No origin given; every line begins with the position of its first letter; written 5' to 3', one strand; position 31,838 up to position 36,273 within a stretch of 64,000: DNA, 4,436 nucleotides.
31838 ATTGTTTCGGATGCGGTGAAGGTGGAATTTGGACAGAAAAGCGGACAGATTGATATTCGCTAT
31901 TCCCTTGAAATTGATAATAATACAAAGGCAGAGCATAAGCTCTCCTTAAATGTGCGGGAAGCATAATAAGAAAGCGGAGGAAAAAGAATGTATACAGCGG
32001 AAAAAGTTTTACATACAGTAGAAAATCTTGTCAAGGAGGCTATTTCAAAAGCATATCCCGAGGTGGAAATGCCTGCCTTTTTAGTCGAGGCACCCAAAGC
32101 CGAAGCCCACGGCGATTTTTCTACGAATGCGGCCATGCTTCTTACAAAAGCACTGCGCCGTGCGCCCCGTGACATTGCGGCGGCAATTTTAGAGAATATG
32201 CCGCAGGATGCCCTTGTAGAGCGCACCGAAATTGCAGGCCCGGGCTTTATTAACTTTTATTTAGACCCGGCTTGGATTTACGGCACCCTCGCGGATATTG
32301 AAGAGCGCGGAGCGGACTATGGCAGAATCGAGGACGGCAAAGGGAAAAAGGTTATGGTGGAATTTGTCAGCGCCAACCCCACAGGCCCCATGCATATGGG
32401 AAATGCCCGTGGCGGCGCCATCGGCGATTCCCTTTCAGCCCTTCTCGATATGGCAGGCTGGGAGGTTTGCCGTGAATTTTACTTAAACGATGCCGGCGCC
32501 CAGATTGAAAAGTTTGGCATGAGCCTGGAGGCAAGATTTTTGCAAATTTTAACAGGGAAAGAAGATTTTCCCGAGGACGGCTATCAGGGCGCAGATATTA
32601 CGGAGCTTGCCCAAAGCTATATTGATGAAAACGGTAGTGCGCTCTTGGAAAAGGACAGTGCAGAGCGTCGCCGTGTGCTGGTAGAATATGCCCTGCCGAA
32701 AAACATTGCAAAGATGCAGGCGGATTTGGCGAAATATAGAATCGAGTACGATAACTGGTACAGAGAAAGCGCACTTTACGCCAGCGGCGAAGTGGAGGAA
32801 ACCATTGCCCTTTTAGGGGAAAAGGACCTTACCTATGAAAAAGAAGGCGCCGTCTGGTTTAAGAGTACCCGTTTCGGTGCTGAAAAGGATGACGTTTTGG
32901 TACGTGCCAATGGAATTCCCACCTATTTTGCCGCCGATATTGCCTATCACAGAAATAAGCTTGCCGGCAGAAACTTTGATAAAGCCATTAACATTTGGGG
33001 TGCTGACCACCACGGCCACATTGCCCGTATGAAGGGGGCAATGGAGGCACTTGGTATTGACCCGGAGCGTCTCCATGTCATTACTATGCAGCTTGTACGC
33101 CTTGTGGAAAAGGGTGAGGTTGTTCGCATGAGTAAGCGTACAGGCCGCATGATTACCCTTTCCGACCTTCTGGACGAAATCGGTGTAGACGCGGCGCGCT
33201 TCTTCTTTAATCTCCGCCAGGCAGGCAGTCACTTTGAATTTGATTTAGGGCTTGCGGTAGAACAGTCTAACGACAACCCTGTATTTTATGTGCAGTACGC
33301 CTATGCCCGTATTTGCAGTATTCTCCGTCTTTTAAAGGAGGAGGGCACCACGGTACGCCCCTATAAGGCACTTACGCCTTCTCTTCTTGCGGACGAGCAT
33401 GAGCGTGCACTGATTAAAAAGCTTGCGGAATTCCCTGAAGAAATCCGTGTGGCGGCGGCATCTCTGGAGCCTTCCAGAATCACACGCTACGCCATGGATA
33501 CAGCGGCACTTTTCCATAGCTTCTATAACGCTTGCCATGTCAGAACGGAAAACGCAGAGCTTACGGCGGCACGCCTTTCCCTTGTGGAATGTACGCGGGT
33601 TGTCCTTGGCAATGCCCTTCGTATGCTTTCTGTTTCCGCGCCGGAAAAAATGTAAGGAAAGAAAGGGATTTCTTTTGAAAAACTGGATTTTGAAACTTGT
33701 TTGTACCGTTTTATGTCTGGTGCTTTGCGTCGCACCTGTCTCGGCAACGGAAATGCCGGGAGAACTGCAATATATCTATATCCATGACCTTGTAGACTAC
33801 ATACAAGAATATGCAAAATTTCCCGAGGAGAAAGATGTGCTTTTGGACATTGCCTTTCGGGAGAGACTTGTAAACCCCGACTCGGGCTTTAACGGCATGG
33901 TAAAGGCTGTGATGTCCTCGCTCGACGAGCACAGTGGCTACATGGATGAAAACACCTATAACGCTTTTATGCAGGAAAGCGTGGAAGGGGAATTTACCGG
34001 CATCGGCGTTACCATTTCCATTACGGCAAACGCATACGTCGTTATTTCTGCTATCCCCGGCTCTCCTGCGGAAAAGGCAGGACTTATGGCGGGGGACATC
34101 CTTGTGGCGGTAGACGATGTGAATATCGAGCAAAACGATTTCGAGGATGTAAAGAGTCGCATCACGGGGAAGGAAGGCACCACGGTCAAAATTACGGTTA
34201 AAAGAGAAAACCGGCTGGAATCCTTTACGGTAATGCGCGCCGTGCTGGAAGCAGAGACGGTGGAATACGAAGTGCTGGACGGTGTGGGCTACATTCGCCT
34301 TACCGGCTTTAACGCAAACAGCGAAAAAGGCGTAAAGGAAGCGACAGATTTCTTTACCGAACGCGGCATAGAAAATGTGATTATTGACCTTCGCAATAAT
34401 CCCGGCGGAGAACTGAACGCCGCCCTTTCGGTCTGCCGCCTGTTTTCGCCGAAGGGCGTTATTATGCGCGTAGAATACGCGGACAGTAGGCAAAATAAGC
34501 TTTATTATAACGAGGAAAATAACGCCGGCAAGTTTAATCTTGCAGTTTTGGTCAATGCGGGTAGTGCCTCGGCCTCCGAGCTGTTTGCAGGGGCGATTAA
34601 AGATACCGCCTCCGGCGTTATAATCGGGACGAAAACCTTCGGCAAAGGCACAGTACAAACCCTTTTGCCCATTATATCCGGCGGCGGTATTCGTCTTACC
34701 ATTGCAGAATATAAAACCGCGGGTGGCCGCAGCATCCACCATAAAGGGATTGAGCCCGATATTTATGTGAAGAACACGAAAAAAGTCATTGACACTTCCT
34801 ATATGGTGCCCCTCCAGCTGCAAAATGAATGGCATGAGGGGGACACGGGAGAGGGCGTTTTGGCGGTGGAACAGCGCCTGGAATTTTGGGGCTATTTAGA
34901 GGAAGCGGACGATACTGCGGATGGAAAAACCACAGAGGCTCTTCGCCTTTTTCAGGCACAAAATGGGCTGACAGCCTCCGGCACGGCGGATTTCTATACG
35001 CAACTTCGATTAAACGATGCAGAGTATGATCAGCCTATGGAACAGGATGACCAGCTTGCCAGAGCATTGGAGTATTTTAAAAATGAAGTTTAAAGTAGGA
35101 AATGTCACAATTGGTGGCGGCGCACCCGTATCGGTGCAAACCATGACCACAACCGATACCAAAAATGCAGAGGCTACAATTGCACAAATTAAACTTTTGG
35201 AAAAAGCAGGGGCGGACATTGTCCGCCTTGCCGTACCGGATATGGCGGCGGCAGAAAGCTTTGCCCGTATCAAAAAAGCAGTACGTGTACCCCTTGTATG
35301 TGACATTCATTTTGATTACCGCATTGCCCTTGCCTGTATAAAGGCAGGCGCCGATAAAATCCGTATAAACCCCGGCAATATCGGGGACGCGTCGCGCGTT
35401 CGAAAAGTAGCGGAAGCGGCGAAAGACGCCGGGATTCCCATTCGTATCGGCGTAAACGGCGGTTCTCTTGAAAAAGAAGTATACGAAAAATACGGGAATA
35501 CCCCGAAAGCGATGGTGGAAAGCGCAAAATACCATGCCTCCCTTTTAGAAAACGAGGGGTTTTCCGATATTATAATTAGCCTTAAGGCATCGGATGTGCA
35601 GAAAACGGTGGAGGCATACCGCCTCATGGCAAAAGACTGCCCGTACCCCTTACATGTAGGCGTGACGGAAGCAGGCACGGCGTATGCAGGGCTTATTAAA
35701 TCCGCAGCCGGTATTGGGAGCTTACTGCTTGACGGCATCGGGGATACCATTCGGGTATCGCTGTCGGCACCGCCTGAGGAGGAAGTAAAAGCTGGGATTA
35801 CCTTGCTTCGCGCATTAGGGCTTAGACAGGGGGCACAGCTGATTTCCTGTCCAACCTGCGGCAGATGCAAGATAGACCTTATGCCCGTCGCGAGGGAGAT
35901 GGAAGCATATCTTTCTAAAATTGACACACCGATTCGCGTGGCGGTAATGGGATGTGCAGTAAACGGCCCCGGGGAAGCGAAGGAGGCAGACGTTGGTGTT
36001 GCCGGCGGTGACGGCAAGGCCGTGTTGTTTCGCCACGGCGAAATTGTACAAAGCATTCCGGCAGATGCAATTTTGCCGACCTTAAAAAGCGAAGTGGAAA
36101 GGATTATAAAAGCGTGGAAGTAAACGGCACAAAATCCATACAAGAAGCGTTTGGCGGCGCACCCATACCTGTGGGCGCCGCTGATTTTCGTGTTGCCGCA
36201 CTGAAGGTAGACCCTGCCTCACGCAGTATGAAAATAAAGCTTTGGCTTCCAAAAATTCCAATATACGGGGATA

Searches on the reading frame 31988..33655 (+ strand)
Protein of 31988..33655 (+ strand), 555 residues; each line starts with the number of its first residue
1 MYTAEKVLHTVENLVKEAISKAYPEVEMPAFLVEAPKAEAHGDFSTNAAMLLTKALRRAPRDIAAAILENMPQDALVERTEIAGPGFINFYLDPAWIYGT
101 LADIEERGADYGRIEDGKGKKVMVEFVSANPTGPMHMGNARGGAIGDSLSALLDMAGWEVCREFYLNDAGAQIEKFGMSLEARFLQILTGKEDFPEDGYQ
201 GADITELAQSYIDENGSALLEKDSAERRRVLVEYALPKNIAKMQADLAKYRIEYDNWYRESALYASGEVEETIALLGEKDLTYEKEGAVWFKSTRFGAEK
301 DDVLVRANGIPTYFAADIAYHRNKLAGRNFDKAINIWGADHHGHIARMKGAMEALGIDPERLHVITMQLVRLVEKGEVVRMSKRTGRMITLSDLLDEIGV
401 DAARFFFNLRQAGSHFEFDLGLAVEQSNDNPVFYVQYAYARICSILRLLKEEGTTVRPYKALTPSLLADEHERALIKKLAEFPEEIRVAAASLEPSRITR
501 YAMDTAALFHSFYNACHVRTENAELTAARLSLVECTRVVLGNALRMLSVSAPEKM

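Call 49: search_protein_families(library=pfam, proteins=[window:31988-33655:+], max_evalue=0.00001)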
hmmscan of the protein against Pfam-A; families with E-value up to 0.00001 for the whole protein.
window:31988-33655:+ (555 aa): 3 families
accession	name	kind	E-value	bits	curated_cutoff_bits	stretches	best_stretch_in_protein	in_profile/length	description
PF05746.21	DALR_1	-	9.3e-34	116.4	22.3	1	435-555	1-117/117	DALR anticodon binding domain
PF03485.21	Arg_tRNA_synt_N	-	1e-24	87.4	21.5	1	10-92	2-85/85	Arginyl tRNA synthetase N terminal domain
PF00750.26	tRNA-synt_1d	-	1.9e-22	80.2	23.3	1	114-398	14-298/349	tRNA synthetases class I (R), catalytic domain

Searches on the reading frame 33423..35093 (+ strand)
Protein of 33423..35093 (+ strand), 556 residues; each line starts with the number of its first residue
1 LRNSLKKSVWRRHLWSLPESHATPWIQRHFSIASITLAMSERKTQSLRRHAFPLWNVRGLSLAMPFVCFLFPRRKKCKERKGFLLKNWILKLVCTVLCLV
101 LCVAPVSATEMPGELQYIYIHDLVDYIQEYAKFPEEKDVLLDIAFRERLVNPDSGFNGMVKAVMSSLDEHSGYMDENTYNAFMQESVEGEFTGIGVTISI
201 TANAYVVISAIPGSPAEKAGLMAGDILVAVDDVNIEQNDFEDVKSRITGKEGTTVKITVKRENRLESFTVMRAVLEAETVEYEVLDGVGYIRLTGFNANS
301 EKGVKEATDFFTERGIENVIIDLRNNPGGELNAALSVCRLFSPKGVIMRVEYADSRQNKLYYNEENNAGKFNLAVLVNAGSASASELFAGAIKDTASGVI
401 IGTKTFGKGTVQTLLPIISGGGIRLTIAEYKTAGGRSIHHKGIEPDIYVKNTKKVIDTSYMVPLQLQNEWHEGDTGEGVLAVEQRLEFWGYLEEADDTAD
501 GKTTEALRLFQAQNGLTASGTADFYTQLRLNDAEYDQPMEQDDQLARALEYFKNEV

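Call 93: search_solved_structures(query=window:33423-35093:+, max_evalue=0.01)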
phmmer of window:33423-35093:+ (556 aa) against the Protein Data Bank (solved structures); distinct sequences matched with E-value up to 0.01: 65 (the best 60 are shown).
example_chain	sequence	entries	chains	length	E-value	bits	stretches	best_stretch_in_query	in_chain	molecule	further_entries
9jr1_A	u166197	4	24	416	4e-53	183.9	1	159-450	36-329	Carboxyl-terminal protease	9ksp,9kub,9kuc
7rpq_A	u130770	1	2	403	1.8e-52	181.7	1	156-457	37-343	Probable carboxyl-terminal protease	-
7rqh_A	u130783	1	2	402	4.6e-52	180.4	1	156-457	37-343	Probable carboxyl-terminal protease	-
8sxe_A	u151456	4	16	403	4.6e-52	180.3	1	156-457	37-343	Probable carboxyl-terminal protease | Carboxyl-terminal protease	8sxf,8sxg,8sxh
9ku0_A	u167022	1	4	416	7e-52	179.7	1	159-450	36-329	Carboxyl-terminal protease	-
9ku3_A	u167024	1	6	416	5.5e-51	176.8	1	159-450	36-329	Carboxyl-terminal protease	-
4c2f_A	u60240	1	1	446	1.3e-47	165.7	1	151-549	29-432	CARBOXY-TERMINAL PROCESSING PROTEASE CTPB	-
4c2c_A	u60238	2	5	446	1.7e-47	165.3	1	151-549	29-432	CARBOXY-TERMINAL PROCESSING PROTEASE CTPB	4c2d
4c2g_A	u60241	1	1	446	4.4e-47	163.9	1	151-549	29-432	CARBOXY-TERMINAL PROCESSING PROTEASE CTPB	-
4c2e_A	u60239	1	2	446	1.2e-46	162.5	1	151-549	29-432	CARBOXY-TERMINAL PROCESSING PROTEASE CTPB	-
4c2h_A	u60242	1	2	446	1.6e-46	162.1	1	151-549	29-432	CARBOXY-TERMINAL PROCESSING PROTEASE CTPB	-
1fc6_A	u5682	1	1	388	6.1e-41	143.6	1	163-449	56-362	PHOTOSYSTEM II D1 PROTEASE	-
1fc7_A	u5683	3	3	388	8.9e-41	143.1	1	163-449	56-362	PHOTOSYSTEM II D1 PROTEASE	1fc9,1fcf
6vbb_A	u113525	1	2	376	4e-33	117.8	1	151-446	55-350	Peptidase S41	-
4ql6_A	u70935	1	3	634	4.2e-30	107.9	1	158-450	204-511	Carboxy-terminal processing protease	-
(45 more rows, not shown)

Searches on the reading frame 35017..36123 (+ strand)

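Call 50: search_protein_families(library=pfam, proteins=[window:35017-36123:+], max_evalue=0.000001)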
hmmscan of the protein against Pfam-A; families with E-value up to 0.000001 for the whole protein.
window:35017-36123:+ (368 aa): 1 family
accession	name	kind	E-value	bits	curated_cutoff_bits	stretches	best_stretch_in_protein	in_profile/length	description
PF04551.19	GcpE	-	9.9e-147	488.8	32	1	24-361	3-342/343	GcpE protein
